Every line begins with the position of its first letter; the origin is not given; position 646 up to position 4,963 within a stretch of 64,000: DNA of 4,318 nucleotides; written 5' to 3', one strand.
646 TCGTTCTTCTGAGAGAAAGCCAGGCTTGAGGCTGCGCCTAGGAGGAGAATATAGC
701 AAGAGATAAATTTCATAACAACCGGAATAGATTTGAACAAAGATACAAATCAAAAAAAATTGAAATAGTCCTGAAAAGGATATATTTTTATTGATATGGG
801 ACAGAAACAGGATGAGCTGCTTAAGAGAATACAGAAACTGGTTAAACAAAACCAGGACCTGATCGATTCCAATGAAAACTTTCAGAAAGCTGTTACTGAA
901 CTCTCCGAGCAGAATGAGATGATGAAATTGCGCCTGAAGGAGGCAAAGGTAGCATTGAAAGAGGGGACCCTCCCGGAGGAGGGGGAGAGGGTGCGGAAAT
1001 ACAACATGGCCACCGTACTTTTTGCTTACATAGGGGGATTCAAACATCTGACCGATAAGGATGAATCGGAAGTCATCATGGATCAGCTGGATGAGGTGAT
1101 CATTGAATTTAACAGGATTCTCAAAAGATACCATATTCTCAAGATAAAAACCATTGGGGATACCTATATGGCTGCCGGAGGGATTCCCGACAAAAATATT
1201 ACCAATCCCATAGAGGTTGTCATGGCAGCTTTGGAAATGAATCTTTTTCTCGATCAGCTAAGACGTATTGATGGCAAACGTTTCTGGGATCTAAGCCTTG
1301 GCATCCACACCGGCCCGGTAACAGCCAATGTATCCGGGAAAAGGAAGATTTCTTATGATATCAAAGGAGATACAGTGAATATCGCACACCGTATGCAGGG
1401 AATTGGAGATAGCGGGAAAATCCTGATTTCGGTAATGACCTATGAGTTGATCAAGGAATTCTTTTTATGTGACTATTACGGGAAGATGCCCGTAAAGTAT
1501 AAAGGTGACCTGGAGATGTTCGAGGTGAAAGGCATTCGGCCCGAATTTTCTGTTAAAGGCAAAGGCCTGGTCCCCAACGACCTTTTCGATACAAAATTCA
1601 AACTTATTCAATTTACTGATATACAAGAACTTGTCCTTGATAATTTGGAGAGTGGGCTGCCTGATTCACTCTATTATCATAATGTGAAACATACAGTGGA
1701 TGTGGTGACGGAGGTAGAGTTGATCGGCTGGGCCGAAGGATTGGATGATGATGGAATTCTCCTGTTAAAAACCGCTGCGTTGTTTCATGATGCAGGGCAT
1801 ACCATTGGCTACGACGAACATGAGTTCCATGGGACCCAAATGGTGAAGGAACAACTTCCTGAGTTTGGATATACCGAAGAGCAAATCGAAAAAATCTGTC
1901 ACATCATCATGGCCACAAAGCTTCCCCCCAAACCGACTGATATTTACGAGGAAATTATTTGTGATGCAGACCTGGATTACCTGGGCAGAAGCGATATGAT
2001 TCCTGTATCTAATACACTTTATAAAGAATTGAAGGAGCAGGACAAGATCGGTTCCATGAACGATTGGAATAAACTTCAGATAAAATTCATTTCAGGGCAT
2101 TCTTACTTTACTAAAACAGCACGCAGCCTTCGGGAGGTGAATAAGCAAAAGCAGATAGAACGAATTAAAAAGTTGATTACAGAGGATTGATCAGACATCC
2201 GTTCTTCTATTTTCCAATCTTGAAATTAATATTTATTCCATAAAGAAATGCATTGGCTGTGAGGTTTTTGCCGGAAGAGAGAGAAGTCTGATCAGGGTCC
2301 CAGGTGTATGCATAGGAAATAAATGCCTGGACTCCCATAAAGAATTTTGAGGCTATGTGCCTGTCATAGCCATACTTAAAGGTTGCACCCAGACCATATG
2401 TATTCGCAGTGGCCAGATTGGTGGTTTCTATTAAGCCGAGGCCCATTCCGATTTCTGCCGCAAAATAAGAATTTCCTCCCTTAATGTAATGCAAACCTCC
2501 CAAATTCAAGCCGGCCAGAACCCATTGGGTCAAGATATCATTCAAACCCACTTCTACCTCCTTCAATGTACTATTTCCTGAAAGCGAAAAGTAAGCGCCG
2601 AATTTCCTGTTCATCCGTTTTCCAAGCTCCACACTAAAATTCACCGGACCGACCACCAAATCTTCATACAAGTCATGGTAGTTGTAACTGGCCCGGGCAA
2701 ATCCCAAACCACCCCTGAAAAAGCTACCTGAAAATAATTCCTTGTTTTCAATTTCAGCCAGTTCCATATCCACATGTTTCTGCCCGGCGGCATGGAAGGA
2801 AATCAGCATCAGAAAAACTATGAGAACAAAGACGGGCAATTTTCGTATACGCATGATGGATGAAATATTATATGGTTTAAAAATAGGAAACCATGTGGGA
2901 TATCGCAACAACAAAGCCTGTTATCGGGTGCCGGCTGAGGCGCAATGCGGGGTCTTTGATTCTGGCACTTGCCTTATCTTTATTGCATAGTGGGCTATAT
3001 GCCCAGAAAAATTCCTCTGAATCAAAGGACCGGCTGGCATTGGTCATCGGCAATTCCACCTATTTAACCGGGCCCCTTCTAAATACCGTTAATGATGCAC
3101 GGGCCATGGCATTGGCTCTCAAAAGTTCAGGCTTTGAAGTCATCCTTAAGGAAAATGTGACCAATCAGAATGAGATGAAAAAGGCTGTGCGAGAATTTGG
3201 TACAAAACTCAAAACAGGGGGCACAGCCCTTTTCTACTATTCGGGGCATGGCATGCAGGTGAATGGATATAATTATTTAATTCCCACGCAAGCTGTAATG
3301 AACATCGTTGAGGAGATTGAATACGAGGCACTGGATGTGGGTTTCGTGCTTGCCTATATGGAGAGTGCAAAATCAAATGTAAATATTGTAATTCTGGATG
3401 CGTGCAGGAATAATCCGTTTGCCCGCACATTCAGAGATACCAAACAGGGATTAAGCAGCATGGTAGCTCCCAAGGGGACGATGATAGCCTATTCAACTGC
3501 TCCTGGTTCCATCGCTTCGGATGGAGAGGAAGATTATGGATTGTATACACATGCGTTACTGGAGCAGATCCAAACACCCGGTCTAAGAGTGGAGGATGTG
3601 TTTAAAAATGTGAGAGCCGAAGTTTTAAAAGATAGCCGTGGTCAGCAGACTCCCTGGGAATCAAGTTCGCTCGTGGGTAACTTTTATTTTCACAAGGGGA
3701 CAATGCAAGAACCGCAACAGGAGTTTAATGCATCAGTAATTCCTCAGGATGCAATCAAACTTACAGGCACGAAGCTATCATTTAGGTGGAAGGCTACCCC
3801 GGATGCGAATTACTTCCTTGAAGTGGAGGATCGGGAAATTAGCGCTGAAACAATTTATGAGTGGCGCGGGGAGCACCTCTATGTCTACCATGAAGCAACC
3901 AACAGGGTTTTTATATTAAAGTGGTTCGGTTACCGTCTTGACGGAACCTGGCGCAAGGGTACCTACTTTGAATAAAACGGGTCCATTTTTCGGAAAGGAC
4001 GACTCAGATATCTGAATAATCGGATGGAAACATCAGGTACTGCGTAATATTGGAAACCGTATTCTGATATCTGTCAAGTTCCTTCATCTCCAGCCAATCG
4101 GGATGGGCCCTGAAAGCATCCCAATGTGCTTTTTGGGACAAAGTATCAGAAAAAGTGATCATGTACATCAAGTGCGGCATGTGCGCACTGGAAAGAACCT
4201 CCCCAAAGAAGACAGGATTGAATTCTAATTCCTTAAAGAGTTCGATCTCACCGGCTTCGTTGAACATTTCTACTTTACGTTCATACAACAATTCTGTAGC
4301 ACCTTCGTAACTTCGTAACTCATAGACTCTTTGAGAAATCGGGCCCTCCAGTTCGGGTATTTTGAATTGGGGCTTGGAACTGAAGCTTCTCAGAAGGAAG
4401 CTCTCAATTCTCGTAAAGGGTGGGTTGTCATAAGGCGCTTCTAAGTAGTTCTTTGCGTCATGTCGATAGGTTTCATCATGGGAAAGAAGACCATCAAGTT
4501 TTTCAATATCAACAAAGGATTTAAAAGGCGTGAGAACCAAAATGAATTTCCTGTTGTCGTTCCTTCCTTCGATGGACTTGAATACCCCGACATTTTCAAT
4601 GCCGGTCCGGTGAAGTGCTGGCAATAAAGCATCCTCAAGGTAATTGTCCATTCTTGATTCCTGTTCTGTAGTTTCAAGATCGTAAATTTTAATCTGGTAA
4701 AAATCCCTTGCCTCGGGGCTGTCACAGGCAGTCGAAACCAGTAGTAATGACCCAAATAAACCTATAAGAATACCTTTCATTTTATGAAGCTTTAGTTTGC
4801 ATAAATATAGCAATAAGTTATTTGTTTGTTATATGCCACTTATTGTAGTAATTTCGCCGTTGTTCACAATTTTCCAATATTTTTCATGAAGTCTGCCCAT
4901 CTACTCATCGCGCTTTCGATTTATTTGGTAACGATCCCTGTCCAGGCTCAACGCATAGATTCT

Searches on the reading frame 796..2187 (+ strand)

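Call 12: search_protein_families(library=pfam, proteins=[window:796-2187:+], max_evalue=0.001)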
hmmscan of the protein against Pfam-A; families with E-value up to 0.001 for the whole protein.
window:796-2187:+ (464 aa): 2 families
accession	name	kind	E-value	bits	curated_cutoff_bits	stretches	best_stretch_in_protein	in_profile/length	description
PF00211.25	Guanylate_cyc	-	2.3e-37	128.8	21.9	1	67-245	4-182/183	Adenylate and Guanylate cyclase catalytic domain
PF01966.28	HD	-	1.3e-07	32.4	22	1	298-392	3-111/116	HD domain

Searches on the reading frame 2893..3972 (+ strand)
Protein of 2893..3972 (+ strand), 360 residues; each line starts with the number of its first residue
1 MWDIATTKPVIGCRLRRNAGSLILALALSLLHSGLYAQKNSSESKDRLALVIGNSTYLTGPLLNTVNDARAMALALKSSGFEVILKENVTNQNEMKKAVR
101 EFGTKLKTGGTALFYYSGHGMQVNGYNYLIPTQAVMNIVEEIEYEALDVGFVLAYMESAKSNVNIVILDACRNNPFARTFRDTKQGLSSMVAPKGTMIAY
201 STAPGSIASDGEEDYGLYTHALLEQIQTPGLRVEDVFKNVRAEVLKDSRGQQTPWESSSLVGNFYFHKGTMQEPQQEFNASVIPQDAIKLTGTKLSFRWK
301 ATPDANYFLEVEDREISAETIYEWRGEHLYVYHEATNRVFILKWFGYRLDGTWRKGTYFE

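Call 12: search_protein_families(library=pfam, proteins=[window:2893-3972:+], max_evalue=0.001)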
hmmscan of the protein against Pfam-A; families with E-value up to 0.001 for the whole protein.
window:2893-3972:+ (360 aa): 1 family
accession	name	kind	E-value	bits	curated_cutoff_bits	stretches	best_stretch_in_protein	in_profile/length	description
PF00656.27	Peptidase_C14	-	3e-39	135.5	21.4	1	47-265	2-233/233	Caspase domain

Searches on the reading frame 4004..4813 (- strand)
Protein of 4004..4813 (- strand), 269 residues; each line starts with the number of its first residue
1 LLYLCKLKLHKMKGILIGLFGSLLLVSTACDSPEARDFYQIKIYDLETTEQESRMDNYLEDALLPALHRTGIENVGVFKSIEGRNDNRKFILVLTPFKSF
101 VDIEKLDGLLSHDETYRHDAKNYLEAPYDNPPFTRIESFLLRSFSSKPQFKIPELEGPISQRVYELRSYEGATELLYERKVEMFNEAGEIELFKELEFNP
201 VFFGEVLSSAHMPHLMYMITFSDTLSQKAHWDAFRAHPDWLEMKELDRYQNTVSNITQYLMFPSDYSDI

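Call 12: search_protein_families(library=pfam, proteins=[window:4004-4813:-], max_evalue=0.001)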
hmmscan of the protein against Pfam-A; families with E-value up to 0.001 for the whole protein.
window:4004-4813:- (269 aa): 1 family
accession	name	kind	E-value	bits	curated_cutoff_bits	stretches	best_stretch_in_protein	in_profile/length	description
PF07978.19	NIPSNAP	-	4.1e-07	30.5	22.3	1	164-267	1-101/102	NIPSNAP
